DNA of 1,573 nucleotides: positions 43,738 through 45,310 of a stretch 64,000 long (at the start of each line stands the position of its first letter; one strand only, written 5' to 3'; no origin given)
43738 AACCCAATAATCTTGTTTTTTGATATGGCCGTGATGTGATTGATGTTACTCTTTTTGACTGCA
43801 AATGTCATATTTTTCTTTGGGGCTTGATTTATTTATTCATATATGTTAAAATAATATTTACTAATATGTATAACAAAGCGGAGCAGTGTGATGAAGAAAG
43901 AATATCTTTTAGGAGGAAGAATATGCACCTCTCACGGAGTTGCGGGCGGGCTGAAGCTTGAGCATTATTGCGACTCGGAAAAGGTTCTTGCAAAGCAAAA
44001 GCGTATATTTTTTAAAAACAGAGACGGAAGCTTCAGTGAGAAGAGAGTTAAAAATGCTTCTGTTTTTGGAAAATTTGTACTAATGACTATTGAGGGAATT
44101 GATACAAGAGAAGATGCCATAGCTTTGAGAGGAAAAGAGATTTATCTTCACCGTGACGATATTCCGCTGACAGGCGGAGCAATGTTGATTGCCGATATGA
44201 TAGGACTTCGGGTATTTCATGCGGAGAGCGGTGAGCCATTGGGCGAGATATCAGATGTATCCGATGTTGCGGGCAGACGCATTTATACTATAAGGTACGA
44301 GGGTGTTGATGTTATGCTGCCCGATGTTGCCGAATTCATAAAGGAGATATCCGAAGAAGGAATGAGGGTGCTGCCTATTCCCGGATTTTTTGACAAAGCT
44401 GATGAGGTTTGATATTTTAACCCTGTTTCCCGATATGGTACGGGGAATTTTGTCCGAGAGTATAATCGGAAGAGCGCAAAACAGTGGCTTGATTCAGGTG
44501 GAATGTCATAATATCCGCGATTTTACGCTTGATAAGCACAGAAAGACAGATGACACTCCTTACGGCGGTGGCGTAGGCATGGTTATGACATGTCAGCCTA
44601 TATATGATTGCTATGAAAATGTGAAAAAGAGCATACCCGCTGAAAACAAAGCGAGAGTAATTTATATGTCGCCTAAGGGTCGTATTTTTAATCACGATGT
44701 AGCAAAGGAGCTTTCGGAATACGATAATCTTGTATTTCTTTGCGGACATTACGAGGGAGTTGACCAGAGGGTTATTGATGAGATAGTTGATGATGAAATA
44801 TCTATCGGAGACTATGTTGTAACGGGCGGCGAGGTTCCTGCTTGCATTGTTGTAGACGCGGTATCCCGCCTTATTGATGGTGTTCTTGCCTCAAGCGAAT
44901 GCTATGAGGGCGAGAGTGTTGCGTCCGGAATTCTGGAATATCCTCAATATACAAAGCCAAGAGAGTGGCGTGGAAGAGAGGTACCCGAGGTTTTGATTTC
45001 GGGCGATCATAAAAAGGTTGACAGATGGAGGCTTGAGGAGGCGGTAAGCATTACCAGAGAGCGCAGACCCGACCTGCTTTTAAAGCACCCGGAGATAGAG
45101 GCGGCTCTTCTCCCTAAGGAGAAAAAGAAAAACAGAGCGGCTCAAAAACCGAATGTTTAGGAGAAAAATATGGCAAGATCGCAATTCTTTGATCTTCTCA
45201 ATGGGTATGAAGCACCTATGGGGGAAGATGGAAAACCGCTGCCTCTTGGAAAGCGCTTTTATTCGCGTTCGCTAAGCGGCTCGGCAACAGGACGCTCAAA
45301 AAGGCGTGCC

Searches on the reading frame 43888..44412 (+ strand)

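Call 32: search_protein_families(library=pfam, proteins=[window:43888-44412:+], max_evalue=0.00001)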
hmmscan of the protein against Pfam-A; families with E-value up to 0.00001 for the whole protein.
window:43888-44412:+ (174 aa): 2 families
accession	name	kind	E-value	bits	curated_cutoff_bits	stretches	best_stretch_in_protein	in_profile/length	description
PF01782.24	RimM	-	2.1e-17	63.6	23.5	1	10-91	3-84/84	RimM N-terminal domain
PF24986.1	PRC_RimM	-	6.5e-08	32.6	27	1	103-160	3-60/69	RimM PRC barrel domain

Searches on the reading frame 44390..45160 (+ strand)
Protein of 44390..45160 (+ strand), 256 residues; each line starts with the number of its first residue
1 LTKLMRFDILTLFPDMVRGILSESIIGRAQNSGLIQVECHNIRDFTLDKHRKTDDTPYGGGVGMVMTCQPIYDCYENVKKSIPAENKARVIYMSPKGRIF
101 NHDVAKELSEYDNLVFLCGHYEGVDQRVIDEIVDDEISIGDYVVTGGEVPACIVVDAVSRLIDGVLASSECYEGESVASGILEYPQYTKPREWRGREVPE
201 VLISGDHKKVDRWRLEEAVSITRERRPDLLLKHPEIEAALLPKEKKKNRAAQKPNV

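Call 32: search_protein_families(library=pfam, proteins=[window:44390-45160:+], max_evalue=0.00001)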
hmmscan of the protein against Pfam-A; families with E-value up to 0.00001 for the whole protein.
window:44390-45160:+ (256 aa): 1 family
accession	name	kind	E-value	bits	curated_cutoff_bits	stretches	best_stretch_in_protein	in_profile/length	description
PF01746.26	tRNA_m1G_MT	-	3.5e-58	197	27.3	1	27-227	2-195/195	tRNA (Guanine-1)-methyltransferase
